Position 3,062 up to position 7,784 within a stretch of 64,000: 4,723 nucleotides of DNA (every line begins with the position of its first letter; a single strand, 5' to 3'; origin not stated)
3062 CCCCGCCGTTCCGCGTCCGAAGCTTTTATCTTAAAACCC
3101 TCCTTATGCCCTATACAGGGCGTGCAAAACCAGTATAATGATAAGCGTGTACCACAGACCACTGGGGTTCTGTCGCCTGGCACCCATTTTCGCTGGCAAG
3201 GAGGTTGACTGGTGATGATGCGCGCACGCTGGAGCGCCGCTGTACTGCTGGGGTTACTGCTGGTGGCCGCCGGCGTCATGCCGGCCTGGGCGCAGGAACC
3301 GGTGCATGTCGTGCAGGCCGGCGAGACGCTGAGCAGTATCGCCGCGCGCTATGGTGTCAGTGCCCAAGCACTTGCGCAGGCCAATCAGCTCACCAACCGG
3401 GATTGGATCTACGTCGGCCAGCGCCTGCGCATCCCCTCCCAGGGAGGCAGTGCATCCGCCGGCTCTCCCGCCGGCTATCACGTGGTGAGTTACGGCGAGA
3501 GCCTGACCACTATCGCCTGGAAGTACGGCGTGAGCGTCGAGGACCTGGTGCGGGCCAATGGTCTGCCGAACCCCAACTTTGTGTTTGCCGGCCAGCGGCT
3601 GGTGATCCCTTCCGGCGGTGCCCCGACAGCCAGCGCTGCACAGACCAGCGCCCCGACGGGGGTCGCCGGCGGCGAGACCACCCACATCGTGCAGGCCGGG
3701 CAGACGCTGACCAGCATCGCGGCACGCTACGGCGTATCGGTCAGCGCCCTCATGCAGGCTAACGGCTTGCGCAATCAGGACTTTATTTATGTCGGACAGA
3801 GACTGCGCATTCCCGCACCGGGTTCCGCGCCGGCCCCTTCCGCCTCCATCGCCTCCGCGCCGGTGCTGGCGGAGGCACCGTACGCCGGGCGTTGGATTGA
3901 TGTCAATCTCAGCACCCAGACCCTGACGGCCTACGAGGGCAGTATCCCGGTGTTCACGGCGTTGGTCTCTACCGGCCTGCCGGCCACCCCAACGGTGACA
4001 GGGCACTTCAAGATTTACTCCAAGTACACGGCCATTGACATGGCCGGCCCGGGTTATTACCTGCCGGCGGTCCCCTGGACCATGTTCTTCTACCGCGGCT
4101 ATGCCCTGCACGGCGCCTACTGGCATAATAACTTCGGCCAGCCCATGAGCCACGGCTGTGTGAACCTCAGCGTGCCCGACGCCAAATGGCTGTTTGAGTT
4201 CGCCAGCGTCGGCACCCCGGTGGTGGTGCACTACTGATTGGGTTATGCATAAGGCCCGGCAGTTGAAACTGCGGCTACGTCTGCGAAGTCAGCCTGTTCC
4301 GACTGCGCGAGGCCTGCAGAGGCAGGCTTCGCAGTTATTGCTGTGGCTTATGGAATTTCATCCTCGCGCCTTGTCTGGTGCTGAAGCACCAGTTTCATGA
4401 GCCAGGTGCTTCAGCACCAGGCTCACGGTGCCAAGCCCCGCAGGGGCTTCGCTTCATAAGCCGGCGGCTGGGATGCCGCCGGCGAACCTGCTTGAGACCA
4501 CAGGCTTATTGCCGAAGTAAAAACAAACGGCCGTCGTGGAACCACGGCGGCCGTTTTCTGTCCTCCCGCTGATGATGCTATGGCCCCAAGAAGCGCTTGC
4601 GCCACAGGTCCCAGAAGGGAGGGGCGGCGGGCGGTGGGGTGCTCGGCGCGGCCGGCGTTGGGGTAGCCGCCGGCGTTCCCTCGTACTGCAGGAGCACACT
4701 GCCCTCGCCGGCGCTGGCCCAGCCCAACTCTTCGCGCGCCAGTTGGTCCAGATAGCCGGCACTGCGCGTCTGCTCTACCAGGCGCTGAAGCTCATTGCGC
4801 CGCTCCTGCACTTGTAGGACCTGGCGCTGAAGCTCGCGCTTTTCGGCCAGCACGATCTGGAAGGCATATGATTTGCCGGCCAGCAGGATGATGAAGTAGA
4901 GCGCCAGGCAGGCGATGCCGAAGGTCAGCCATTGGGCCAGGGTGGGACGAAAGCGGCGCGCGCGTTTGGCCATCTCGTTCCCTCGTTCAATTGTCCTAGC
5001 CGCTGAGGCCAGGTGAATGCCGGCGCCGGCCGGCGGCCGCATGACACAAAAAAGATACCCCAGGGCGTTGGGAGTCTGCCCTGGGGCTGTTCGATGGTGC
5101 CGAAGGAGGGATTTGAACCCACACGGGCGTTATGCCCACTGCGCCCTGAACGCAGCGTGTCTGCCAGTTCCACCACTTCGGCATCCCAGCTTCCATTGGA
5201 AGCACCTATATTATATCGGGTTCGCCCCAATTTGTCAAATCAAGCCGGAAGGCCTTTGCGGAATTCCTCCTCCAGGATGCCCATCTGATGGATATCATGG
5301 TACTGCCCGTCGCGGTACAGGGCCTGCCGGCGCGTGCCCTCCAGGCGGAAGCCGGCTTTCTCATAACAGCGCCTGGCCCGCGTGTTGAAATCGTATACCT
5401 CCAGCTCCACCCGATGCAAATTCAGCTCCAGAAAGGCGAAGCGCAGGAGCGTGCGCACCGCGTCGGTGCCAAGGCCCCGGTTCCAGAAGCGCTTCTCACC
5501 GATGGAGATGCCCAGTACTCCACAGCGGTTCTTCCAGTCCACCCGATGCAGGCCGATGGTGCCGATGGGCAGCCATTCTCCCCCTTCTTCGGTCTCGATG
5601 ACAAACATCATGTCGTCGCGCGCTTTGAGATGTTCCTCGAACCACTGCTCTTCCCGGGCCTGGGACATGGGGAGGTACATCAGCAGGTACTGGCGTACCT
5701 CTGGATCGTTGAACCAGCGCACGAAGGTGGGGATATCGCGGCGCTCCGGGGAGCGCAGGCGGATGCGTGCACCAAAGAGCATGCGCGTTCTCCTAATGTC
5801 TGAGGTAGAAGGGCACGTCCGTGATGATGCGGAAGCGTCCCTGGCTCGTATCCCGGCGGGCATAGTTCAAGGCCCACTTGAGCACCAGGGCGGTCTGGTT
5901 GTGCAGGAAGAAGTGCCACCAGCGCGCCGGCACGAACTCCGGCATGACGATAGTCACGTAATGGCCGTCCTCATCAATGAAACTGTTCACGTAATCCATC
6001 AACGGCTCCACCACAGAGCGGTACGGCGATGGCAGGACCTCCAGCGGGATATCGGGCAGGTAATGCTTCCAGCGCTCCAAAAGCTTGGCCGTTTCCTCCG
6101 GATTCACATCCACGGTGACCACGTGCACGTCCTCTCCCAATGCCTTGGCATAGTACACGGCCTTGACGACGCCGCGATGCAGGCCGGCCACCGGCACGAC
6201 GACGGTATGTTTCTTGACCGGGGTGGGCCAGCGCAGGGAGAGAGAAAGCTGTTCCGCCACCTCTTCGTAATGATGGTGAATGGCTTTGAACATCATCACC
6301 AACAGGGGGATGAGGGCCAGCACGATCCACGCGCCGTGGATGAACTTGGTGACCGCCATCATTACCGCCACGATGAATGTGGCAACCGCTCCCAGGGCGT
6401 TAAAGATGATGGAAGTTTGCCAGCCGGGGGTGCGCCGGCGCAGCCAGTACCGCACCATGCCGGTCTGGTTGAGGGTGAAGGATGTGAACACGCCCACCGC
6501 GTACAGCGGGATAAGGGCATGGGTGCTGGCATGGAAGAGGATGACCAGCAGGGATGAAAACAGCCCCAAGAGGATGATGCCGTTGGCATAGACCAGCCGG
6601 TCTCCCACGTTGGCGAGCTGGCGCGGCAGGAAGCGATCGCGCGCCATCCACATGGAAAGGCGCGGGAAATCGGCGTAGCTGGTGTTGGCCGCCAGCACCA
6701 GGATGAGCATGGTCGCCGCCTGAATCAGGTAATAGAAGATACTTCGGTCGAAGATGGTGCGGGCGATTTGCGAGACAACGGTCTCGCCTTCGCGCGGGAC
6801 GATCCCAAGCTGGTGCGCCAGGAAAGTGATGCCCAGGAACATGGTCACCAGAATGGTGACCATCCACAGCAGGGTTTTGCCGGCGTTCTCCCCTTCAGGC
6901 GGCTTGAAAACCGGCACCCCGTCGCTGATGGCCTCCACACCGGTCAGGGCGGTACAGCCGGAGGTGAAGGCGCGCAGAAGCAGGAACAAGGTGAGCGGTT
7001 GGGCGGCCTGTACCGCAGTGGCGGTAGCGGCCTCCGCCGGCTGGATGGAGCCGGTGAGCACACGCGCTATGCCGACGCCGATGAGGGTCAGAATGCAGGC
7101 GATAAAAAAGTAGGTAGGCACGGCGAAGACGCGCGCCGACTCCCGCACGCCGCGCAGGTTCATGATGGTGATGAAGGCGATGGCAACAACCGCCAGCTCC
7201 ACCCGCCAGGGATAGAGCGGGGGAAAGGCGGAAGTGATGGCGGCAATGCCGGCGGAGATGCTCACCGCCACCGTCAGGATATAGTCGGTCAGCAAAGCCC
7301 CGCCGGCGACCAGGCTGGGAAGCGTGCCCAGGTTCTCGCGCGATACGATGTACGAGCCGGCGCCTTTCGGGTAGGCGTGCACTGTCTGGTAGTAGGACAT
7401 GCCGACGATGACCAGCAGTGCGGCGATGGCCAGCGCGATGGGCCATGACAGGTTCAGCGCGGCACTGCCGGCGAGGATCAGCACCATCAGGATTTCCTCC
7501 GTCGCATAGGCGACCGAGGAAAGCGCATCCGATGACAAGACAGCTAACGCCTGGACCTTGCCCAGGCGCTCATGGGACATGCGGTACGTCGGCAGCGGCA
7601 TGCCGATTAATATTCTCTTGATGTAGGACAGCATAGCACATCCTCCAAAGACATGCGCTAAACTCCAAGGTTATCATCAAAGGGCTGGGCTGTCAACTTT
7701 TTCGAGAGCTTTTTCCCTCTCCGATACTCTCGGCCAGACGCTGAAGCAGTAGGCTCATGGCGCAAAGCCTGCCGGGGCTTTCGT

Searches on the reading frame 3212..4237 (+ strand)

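Call 76: search_protein_families(library=pfam, proteins=[window:3212-4237:+], max_evalue=0.00001)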
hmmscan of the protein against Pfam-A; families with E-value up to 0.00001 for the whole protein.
window:3212-4237:+ (341 aa): 5 families
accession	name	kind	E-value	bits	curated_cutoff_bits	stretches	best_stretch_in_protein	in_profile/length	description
PF01476.26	LysM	-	1.6e-53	178.9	20.9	3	158-201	1-43/43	LysM domain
PF03734.19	YkuD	-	1.8e-26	93.9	23.4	1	227-339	2-146/146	L,D-transpeptidase catalytic domain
PF23473.1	LysM3_LYK4_5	-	8.7e-20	71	29.3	1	33-68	6-40/48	LYK4/5 LysM3 domain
PF23446.1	LysM1_NFP_LYK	-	1.4e-09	39.1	36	0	38-75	16-54/60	NFP/LYK LysM1 domain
PF23577.1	LysM_RLK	-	1.1e-08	35.4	27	0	35-54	6-25/44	LysM domain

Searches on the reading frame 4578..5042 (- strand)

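Call 76: search_protein_families(library=pfam, proteins=[window:4578-5042:-], max_evalue=0.00001)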
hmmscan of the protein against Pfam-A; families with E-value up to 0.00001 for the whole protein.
window:4578-5042:- (154 aa): 1 family
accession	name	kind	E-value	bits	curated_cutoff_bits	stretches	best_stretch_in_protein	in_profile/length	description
PF04977.20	DivIC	-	9.6e-08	32.2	28.9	1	45-114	3-73/80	Septum formation initiator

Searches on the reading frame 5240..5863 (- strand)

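Call 76: search_protein_families(library=pfam, proteins=[window:5240-5863:-], max_evalue=0.00001)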
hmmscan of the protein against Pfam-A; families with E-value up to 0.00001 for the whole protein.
window:5240-5863:- (207 aa): 4 families
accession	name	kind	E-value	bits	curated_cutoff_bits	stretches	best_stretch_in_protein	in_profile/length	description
PF13302.13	Acetyltransf_3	-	8.1e-30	104.8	25.4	1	33-173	1-138/138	Acetyltransferase (GNAT) domain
PF00583.31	Acetyltransf_1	-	1e-15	58.4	20.7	1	68-172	14-116/116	Acetyltransferase (GNAT) family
PF13523.12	Acetyltransf_8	-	5.9e-11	42.6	27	1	41-177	3-142/145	Acetyltransferase (GNAT) domain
PF13420.13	Acetyltransf_4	-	5.7e-09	36.6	24.3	1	36-191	1-153/155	Acetyltransferase (GNAT) domain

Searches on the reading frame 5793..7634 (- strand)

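Call 76: search_protein_families(library=pfam, proteins=[window:5793-7634:-], max_evalue=0.00001)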
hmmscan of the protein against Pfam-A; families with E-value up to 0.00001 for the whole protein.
window:5793-7634:- (613 aa): 1 family
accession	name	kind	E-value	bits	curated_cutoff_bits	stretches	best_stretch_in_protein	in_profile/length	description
PF13520.12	AA_permease_2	-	5.7e-31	108.3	27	1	25-430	2-409/427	Amino acid permease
